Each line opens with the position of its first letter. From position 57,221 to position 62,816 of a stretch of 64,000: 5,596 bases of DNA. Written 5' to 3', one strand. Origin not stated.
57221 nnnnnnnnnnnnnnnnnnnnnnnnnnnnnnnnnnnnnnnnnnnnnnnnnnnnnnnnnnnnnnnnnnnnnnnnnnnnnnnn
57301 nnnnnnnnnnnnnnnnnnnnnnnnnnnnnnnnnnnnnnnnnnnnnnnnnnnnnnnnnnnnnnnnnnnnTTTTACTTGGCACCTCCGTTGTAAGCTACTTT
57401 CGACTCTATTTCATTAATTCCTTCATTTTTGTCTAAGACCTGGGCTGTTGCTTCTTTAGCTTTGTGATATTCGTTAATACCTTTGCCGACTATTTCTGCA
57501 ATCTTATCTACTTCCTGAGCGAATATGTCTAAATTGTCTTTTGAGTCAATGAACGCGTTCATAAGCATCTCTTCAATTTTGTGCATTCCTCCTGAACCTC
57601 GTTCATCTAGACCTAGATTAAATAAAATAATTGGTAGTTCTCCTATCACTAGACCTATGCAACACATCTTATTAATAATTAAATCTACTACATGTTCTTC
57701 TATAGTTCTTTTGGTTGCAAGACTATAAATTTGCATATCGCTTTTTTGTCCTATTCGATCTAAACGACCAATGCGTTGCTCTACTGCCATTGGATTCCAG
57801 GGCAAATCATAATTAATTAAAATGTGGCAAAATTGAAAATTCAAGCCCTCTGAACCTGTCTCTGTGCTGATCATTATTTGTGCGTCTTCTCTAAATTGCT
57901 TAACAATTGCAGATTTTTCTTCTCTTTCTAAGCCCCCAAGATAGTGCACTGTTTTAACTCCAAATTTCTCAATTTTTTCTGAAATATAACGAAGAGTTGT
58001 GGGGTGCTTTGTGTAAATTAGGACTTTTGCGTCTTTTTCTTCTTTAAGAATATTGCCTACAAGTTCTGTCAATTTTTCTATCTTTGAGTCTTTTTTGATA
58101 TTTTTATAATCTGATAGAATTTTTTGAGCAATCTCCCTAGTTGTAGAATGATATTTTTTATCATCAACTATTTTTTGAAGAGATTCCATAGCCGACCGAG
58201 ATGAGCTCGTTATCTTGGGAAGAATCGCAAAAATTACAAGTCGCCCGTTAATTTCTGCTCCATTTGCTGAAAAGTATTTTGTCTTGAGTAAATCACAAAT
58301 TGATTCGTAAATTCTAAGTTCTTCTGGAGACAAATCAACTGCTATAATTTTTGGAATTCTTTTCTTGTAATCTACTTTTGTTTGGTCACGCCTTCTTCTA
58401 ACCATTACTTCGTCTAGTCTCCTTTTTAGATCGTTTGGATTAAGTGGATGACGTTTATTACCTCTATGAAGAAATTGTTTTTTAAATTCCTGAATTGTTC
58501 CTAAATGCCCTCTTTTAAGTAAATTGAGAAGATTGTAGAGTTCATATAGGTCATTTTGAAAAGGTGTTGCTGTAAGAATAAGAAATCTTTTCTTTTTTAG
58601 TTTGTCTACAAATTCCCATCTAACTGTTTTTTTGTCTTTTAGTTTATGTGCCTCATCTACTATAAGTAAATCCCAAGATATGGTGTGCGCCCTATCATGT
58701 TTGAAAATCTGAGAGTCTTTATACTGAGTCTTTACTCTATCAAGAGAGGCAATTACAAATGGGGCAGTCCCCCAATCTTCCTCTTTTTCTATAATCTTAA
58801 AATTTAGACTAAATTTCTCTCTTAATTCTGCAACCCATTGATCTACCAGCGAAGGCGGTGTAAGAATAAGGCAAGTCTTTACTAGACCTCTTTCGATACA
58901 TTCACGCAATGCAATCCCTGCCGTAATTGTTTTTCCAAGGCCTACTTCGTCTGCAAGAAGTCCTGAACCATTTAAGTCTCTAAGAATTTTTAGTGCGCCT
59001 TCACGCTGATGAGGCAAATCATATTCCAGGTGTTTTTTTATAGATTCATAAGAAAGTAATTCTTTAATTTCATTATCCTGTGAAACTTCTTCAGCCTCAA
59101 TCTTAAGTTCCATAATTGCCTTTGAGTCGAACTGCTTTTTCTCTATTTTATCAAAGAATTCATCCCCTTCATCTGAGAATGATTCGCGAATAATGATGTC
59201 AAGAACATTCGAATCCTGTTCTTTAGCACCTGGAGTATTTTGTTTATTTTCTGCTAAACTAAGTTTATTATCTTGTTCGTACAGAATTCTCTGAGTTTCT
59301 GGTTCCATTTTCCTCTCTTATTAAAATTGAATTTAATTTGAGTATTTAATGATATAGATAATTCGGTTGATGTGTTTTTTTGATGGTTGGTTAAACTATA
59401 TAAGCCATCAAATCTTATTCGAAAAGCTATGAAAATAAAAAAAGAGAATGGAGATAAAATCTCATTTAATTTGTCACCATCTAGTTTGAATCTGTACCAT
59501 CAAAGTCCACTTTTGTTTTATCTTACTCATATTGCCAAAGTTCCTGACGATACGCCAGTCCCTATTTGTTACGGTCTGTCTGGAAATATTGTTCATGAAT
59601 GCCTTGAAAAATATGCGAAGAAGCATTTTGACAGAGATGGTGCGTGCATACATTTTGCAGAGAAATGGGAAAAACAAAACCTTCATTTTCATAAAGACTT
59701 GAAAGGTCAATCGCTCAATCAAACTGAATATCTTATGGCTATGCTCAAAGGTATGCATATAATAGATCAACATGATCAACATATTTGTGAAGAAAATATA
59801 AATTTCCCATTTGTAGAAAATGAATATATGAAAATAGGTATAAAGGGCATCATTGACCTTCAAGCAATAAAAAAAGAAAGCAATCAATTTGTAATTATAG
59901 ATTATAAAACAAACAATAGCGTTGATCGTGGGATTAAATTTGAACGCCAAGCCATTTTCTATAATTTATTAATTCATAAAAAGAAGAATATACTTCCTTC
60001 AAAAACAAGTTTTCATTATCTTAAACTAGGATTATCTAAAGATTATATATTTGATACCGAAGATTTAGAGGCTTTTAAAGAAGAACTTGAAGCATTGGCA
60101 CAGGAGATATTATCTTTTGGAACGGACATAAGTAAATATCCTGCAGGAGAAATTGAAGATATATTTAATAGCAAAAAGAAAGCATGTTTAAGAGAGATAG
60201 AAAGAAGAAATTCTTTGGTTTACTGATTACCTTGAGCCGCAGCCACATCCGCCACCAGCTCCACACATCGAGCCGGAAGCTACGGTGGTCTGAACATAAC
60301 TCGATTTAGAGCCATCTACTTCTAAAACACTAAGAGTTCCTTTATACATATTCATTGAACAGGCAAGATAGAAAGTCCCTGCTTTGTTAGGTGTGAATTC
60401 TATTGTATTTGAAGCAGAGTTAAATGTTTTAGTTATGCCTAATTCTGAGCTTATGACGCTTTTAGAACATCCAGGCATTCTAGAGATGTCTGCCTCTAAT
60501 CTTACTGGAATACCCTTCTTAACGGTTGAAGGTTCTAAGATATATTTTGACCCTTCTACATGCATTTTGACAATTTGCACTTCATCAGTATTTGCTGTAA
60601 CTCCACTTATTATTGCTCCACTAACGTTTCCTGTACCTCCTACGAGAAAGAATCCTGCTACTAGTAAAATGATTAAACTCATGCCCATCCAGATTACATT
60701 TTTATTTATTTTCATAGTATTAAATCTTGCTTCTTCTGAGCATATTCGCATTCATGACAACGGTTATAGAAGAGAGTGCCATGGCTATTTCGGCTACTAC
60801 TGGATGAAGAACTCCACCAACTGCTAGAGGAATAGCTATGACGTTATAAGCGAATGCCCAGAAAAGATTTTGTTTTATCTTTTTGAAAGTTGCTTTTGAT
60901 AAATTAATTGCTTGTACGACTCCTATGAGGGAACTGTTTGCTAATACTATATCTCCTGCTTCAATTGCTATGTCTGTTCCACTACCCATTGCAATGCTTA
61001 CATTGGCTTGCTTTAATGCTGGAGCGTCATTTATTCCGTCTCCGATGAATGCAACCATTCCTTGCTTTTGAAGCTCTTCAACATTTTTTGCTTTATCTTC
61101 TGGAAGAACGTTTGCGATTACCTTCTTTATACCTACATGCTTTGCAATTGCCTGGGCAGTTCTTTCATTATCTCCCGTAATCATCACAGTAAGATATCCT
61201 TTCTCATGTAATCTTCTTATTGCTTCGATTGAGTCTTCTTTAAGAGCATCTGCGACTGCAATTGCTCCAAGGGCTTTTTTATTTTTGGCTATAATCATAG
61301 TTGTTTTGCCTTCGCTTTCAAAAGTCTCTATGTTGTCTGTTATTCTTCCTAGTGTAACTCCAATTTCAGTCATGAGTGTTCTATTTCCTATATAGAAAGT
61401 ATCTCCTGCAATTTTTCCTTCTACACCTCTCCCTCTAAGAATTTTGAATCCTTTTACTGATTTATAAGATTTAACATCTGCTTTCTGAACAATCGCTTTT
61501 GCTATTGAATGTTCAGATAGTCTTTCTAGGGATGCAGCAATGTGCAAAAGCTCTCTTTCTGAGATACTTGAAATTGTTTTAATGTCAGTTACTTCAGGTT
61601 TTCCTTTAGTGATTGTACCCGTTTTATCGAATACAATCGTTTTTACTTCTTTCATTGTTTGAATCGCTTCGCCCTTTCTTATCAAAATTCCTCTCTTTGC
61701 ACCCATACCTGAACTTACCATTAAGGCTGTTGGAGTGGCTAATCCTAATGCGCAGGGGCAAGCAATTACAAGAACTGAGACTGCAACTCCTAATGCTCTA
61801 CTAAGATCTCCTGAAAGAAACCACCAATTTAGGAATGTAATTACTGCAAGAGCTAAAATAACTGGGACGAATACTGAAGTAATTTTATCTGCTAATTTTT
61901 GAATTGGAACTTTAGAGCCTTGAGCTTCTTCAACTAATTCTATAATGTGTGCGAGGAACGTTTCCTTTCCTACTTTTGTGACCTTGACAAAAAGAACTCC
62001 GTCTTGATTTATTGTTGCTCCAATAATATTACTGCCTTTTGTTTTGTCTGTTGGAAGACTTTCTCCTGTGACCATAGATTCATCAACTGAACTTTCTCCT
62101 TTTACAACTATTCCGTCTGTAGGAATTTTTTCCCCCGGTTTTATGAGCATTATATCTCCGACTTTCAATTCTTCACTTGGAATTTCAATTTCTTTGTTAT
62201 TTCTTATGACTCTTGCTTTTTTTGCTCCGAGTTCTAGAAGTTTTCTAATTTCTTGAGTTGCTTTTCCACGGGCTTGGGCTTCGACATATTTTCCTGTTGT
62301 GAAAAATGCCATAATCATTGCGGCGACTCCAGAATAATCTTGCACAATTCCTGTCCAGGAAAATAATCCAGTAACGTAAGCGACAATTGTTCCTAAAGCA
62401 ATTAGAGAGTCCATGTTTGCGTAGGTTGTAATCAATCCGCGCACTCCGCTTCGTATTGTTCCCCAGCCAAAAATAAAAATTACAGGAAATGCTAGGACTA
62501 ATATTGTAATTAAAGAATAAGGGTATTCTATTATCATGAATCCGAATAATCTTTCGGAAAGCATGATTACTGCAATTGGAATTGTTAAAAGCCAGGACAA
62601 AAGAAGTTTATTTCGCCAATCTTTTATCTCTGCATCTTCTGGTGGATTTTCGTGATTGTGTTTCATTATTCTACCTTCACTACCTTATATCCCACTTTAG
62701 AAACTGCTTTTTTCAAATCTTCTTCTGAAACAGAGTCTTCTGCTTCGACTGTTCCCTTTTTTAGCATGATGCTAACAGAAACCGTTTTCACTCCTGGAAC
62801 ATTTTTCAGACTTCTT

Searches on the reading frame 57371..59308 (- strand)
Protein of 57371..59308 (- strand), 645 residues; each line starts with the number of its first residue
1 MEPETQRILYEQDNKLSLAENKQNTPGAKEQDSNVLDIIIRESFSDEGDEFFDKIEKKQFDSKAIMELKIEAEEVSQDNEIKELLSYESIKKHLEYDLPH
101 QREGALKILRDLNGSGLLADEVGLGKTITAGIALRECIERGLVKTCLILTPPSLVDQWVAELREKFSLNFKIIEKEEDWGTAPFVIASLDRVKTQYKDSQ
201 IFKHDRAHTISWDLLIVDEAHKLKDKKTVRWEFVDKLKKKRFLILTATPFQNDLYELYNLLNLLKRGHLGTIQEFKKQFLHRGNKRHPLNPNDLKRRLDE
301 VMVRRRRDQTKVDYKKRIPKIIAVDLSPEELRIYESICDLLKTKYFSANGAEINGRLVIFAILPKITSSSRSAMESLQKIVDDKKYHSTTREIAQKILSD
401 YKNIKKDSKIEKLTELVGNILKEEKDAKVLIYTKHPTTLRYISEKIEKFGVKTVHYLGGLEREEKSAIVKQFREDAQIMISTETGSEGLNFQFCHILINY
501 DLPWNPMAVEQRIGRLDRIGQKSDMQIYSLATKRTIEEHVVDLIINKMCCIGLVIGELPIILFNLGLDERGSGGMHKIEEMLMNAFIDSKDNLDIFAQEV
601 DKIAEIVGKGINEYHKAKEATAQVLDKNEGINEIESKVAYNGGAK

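Call 100: find_encoding_contigs(protein=window:57371-59308:-, flank=10000, max_places=1)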
Protein window:57371-59308:- (645 aa): 5 contigs read that carry it; 1 place shown.
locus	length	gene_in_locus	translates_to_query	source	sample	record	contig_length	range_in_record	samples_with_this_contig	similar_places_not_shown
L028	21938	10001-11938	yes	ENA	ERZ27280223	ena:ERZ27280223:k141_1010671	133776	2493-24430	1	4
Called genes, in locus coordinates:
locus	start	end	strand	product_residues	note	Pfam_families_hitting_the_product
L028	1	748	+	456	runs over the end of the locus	-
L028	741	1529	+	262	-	PF13482:RNase_H_2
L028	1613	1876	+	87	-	PF13376:OmdA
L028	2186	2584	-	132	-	-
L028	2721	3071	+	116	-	-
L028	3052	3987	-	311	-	PF02661:Fic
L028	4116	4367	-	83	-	PF13376:OmdA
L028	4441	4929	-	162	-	PF24034:DUF7343, PF01047:MarR (weak)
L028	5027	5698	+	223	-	-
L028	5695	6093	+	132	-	PF13473:Cupredoxin_1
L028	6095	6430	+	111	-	-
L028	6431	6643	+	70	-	PF00403:HMA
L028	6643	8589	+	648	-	PF00122:E1-E2_ATPase, PF00702:Hydrolase, PF12710:HAD (weak), PF08282:Hydrolase_3 (weak)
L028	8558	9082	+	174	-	PF13473:Cupredoxin_1 (weak)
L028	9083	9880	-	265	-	PF12705:PDDEXK_1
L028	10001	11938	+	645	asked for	PF00176:SNF2-rel_dom, PF04851:ResIII, PF00270:DEAD, PF00271:Helicase_C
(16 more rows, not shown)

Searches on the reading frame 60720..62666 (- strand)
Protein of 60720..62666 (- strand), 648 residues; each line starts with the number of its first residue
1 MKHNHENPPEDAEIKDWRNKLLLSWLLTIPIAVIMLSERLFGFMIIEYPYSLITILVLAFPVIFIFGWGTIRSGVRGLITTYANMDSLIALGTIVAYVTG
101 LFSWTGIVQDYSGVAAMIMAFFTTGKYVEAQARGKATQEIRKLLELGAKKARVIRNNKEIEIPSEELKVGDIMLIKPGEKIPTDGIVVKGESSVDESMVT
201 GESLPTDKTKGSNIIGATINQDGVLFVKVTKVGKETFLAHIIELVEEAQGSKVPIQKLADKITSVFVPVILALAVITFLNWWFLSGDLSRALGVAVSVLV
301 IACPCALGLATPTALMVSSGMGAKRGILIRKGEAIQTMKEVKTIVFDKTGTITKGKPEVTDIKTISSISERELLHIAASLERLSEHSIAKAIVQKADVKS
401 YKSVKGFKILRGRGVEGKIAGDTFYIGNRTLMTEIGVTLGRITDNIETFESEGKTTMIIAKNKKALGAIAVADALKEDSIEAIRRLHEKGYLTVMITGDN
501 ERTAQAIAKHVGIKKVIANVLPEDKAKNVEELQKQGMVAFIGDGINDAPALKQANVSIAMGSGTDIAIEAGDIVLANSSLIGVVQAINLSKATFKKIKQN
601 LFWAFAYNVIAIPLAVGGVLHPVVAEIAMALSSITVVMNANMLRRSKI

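Call 50: find_encoding_contigs(protein=window:60720-62666:-, flank=10000, max_places=4)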
Protein window:60720-62666:- (648 aa): no gene with exactly this product is on record in the collection.
